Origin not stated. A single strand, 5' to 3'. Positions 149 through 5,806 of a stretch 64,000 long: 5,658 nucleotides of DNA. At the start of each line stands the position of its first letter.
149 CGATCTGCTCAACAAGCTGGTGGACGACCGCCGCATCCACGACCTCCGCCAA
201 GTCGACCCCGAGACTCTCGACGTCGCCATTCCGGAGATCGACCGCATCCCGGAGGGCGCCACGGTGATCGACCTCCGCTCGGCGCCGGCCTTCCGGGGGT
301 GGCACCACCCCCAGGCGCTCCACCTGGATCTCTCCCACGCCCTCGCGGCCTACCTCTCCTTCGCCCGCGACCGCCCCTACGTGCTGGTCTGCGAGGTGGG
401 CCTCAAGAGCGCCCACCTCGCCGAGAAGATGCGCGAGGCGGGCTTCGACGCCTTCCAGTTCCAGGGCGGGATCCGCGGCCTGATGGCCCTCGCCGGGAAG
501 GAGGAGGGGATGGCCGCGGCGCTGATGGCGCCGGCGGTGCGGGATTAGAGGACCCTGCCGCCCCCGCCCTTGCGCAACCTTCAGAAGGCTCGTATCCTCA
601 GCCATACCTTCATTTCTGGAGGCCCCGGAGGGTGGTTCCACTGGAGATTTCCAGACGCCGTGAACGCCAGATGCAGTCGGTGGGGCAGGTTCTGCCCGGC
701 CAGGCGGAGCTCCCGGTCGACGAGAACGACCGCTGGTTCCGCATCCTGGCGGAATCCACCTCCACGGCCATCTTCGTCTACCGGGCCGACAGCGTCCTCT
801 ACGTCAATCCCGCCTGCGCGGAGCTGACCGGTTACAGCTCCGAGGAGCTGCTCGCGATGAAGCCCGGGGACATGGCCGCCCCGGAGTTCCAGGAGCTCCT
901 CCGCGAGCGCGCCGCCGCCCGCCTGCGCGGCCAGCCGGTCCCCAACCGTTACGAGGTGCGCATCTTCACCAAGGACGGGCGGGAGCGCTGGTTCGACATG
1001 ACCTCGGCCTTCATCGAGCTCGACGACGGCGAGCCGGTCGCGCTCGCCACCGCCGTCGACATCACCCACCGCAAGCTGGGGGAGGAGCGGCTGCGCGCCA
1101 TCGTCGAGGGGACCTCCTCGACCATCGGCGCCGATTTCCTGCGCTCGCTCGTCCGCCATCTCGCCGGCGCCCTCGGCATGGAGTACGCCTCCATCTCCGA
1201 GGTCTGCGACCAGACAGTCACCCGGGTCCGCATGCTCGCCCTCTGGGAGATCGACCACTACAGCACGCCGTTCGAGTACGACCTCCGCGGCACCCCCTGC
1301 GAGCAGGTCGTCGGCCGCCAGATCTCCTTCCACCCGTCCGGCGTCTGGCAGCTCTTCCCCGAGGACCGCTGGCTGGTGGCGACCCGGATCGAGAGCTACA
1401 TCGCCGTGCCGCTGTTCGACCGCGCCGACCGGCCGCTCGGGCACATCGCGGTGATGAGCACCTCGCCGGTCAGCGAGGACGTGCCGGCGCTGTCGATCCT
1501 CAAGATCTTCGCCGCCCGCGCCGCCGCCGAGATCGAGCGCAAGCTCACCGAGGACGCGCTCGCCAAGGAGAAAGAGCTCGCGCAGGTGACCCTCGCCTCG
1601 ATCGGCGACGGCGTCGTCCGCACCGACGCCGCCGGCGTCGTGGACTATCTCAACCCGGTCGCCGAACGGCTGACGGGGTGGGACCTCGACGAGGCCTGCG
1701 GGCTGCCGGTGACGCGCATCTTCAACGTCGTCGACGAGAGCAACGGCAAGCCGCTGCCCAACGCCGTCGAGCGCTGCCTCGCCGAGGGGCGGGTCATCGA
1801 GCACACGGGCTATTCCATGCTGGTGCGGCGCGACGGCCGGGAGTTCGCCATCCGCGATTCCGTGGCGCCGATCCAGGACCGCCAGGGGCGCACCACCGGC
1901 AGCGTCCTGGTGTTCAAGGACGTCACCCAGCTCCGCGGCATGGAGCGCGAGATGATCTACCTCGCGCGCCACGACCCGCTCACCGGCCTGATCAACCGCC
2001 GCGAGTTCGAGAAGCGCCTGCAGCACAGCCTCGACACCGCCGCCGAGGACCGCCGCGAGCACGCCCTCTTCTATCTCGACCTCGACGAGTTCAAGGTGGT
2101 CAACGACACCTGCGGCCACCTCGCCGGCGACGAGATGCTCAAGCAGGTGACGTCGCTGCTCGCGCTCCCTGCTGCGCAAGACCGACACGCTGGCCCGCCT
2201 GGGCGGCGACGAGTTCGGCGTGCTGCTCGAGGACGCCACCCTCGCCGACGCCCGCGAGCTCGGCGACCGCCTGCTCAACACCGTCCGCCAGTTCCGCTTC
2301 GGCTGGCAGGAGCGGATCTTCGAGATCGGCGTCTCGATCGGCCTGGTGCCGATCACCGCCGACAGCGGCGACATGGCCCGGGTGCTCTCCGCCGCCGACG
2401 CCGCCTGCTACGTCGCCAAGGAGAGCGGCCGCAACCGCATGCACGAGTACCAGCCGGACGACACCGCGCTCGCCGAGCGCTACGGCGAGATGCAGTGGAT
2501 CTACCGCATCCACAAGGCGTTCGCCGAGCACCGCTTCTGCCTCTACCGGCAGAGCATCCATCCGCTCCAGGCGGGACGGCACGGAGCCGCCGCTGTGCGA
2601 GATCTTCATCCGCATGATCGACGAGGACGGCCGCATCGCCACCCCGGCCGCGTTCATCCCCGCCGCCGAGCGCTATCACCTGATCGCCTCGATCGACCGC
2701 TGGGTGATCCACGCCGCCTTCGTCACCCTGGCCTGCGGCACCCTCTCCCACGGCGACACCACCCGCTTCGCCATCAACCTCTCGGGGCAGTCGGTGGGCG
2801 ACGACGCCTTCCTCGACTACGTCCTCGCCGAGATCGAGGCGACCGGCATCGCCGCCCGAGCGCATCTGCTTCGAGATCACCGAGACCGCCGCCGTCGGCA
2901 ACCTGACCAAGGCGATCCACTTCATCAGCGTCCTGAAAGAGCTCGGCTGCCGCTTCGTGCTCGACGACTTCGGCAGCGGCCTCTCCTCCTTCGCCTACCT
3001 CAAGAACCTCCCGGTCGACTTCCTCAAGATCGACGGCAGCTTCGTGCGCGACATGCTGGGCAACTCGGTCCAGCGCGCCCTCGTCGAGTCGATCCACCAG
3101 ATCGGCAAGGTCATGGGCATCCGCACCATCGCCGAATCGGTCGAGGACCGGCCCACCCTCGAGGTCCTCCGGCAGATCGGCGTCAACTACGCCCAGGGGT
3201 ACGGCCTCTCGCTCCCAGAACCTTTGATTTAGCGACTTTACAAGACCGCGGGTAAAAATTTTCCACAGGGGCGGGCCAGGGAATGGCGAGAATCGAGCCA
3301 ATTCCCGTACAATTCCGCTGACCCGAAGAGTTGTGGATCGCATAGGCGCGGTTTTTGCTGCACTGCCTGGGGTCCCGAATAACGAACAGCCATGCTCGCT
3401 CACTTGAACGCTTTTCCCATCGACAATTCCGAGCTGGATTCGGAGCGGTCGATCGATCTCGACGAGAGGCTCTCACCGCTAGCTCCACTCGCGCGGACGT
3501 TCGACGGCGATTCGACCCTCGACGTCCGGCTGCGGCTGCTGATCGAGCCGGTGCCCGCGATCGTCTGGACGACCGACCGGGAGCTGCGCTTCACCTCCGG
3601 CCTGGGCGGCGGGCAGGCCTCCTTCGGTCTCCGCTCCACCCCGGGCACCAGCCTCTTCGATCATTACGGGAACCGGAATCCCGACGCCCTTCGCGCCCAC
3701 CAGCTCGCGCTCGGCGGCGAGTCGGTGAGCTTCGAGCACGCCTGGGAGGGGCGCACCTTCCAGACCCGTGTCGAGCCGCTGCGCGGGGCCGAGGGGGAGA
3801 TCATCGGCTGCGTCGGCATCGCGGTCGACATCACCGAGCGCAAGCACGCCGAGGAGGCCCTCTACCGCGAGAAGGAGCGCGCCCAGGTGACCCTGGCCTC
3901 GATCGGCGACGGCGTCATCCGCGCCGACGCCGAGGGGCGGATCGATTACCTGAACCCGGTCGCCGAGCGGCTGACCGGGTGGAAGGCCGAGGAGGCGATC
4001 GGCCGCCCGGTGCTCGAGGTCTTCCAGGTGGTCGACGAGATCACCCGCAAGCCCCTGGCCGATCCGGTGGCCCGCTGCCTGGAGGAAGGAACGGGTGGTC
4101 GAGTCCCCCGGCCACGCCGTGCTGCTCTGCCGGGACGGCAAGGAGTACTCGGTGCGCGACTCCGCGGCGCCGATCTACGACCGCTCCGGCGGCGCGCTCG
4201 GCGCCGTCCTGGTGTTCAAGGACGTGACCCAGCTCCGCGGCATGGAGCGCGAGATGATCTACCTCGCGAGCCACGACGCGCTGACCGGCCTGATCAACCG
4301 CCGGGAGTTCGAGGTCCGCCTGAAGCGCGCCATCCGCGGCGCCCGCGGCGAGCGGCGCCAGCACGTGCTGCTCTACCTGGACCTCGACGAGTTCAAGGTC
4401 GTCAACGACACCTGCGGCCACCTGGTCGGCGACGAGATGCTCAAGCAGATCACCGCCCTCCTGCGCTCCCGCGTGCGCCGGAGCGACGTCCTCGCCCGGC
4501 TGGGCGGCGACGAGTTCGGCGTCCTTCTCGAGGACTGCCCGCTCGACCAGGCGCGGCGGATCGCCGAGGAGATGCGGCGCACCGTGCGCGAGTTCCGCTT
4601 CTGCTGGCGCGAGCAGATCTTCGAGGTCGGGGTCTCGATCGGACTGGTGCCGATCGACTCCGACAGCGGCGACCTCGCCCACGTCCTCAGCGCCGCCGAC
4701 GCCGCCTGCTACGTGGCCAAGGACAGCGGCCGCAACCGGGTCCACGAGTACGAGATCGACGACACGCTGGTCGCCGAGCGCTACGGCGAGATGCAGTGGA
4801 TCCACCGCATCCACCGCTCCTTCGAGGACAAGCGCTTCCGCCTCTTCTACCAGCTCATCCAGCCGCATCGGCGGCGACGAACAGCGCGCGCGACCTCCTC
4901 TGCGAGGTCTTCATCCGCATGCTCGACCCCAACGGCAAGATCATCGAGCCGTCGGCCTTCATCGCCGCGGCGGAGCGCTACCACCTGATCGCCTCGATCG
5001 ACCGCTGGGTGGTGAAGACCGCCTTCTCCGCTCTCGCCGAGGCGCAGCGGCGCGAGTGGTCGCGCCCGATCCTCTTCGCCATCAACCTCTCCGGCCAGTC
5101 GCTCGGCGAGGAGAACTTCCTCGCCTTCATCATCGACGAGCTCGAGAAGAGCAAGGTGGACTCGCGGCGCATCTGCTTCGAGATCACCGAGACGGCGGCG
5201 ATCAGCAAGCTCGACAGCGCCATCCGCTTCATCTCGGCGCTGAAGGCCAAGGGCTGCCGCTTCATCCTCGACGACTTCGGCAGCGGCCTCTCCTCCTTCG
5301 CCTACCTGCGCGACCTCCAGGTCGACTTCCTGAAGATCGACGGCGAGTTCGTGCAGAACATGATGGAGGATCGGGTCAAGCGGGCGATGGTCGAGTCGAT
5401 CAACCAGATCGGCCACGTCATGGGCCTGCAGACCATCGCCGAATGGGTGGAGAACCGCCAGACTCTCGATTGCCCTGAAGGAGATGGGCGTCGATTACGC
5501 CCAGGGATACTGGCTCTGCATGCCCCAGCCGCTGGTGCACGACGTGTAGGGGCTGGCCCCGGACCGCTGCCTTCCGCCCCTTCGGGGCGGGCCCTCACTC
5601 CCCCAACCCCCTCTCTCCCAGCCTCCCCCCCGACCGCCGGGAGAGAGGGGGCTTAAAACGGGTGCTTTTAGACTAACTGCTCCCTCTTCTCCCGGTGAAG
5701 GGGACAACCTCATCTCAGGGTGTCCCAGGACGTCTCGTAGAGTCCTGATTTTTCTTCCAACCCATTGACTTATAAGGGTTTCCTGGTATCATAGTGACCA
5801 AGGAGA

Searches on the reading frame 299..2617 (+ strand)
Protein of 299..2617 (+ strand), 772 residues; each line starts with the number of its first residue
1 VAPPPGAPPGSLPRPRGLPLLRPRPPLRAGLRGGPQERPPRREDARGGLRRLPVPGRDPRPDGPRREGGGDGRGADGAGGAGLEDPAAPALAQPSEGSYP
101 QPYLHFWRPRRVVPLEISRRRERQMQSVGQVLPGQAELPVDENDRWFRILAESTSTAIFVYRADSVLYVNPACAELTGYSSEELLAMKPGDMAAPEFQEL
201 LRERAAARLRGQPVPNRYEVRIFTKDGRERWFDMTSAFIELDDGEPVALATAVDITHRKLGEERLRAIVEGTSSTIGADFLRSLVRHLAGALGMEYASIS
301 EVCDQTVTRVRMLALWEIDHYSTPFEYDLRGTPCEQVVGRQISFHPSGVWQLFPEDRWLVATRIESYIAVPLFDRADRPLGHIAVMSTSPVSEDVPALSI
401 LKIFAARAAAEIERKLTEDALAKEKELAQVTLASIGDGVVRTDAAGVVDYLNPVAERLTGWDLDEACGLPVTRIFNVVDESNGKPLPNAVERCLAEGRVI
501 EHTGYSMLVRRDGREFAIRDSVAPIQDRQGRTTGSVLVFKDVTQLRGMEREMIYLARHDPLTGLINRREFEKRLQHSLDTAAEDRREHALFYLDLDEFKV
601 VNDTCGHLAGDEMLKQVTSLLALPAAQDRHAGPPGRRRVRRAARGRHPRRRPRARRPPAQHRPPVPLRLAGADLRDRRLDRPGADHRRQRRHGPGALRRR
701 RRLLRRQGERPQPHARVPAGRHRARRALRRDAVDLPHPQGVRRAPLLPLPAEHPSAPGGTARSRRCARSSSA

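Call 32: search_protein_families(library=pfam, proteins=[window:299-2617:+], max_evalue=0.01)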
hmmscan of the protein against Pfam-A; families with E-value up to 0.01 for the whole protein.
window:299-2617:+ (772 aa): 6 families
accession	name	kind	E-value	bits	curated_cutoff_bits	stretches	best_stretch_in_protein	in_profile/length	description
PF13426.13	PAS_9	-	4e-21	75.7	27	2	156-256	2-102/103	PAS domain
PF00989.32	PAS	-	4.8e-21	75.3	22.6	2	431-542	6-113/113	PAS fold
PF08448.16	PAS_4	-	7.8e-19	68.4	23.1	2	433-546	2-109/110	PAS fold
PF00990.26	GGDEF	-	1.6e-18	67.4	23.8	1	556-622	1-67/161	Diguanylate cyclase, GGDEF domain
PF08447.18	PAS_3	-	8.3e-17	61.7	25.6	2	167-249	2-85/89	PAS fold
PF13188.13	PAS_8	-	5.4e-12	45.6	21.8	1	147-188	3-42/65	PAS domain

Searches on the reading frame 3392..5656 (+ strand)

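Call 32: search_protein_families(library=pfam, proteins=[window:3392-5656:+], max_evalue=0.01)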
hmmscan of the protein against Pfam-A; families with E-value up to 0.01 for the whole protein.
window:3392-5656:+ (754 aa): 5 families
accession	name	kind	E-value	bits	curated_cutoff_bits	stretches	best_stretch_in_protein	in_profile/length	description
PF00563.25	EAL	-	1.4e-52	178.8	31.3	1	504-693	31-218/236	EAL domain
PF08448.16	PAS_4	-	2.5e-16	60.3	23.1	2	169-257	2-85/110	PAS fold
PF00989.32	PAS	-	2e-10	41.1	22.6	1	166-217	5-62/113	PAS fold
PF13426.13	PAS_9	-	1e-06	29.4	27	1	174-234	3-57/103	PAS domain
PF13188.13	PAS_8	-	1.9e-05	24.8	21.8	1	168-218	7-54/65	PAS domain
